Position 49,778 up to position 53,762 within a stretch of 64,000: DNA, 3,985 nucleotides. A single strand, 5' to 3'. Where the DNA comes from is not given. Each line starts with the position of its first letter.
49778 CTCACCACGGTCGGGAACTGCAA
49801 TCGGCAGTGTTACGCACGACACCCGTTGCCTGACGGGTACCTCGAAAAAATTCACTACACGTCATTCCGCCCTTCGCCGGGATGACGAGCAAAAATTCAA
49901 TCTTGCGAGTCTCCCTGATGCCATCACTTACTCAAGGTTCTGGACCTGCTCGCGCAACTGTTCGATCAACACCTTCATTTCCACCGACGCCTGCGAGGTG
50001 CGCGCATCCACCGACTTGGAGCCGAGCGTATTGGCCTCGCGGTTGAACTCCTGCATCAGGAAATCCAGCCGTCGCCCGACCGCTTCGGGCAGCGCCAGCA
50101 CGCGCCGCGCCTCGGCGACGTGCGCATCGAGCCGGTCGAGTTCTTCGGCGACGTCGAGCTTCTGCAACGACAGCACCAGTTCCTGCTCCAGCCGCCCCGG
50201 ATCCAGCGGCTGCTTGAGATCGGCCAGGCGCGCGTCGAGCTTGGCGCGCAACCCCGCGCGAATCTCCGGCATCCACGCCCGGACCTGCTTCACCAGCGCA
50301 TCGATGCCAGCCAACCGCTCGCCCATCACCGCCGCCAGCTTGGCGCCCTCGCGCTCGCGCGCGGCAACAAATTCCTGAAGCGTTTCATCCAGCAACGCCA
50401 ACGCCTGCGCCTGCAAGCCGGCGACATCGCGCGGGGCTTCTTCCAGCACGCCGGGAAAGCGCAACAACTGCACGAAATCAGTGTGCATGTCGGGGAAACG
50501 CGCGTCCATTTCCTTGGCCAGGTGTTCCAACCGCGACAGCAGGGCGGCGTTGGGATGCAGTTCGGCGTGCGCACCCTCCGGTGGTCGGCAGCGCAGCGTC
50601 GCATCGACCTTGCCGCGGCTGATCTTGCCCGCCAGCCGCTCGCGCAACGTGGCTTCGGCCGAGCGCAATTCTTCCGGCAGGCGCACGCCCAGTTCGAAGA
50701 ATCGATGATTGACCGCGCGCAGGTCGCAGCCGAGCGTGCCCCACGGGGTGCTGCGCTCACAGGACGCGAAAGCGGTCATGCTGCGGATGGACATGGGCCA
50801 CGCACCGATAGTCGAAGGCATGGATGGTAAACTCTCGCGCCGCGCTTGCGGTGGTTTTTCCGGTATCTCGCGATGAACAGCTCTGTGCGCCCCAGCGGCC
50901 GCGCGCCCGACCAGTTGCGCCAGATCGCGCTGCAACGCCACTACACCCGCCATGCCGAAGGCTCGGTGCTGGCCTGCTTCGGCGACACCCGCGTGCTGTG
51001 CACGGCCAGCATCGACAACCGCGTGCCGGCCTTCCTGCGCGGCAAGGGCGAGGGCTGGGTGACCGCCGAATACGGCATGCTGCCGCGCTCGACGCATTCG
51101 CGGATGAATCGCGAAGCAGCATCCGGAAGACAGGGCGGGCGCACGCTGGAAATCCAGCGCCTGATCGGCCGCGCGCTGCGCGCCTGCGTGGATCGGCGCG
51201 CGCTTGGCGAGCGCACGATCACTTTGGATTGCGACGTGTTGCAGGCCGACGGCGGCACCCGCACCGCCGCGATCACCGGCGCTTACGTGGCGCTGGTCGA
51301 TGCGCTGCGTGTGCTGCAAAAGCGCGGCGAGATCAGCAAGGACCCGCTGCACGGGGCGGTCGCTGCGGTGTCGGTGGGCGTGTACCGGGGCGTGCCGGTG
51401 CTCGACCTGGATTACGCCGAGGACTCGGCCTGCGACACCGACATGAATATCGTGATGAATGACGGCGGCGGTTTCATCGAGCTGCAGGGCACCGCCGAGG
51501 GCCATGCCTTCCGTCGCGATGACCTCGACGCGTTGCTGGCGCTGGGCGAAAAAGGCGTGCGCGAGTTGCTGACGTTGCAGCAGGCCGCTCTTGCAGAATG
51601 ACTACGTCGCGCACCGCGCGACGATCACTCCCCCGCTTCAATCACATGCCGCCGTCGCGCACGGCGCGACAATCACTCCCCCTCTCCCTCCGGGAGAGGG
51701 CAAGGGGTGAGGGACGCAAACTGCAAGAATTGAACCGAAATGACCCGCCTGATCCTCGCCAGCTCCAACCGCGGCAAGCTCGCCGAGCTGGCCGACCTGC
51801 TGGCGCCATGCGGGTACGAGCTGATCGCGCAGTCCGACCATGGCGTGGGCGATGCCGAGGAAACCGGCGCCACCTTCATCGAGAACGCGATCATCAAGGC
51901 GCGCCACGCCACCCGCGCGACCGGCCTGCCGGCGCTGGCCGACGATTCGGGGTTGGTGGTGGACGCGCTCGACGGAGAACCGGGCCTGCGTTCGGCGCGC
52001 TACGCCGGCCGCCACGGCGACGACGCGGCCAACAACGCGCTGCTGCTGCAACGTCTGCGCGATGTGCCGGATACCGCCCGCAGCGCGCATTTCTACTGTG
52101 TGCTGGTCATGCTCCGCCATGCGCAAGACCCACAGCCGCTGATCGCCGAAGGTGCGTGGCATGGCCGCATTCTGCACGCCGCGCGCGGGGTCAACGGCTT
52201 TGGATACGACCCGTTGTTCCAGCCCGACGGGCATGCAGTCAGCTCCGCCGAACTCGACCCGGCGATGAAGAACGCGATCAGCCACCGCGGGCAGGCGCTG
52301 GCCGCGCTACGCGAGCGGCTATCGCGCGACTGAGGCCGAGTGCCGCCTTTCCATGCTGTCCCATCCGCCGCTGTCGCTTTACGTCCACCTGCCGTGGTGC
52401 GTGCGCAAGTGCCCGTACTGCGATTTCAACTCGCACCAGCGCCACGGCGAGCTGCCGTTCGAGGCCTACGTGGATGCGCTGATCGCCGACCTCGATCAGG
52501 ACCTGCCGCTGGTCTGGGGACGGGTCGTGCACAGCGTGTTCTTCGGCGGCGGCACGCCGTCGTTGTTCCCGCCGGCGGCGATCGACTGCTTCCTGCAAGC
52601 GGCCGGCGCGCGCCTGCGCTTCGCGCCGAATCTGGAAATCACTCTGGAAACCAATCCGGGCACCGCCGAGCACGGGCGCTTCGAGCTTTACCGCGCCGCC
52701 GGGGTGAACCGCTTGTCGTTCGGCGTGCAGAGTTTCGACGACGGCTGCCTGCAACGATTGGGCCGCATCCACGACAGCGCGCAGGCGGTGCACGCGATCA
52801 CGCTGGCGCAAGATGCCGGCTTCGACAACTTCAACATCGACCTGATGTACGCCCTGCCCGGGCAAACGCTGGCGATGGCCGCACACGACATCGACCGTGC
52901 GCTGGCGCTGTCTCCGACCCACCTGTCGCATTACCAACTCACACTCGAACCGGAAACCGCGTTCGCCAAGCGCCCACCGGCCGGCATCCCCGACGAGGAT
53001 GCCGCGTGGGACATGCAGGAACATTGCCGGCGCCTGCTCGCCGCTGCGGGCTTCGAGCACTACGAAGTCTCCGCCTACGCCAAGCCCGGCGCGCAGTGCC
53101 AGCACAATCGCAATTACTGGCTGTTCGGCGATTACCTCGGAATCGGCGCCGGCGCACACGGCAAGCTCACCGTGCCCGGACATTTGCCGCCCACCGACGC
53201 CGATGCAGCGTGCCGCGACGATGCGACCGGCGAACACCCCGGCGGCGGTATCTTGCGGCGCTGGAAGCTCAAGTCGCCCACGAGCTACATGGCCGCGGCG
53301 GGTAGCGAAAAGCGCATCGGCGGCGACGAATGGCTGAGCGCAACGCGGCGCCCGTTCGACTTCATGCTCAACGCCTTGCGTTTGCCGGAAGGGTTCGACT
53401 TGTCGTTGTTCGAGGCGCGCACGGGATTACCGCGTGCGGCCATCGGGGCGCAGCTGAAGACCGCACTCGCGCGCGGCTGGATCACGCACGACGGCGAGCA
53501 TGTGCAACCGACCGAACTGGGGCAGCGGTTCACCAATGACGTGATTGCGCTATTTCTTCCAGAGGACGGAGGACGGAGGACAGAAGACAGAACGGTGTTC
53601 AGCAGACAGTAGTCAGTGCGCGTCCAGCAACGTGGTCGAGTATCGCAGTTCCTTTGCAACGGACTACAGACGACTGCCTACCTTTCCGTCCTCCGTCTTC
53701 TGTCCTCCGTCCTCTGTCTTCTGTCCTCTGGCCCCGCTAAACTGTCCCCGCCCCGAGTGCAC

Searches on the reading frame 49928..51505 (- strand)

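Call 33: search_protein_families(library=pfam, proteins=[window:49928-51505:-], max_evalue=0.00001)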
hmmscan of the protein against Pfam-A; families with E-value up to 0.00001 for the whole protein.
window:49928-51505:- (525 aa): 2 families
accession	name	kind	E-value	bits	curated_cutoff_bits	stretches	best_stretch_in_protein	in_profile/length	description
PF08340.16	YicC-like_C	-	5.1e-39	133.6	27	1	410-525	3-120/120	Endoribonuclease YicC-like, C-terminal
PF03755.18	YicC-like_N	-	9.8e-36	123.9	25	1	240-391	1-155/156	Endoribonuclease YicC-like, N-terminal region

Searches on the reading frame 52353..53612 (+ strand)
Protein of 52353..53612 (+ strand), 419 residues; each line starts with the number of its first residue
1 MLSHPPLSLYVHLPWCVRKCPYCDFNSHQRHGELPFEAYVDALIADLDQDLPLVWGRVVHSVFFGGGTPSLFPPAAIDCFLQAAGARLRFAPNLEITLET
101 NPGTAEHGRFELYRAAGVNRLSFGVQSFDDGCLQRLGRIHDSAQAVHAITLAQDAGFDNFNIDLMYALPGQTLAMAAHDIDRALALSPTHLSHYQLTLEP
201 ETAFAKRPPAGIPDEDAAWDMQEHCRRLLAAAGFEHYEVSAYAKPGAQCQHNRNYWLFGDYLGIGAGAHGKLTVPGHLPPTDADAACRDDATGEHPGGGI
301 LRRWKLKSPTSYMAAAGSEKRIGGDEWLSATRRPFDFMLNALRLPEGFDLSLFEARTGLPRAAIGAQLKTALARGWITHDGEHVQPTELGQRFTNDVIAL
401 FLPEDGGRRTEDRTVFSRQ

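Call 32: search_protein_families(library=pfam, proteins=[window:52353-53612:+], max_evalue=0.00001)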
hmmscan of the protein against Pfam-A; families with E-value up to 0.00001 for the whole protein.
window:52353-53612:+ (419 aa): 2 families
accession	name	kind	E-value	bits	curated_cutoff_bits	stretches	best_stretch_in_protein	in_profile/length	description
PF04055.27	Radical_SAM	-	5.2e-26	92.2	29.5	1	10-180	1-163/166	Radical SAM superfamily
PF06969.22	HemN_C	-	1.3e-12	48.1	24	1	328-393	1-67/67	HemN C-terminal domain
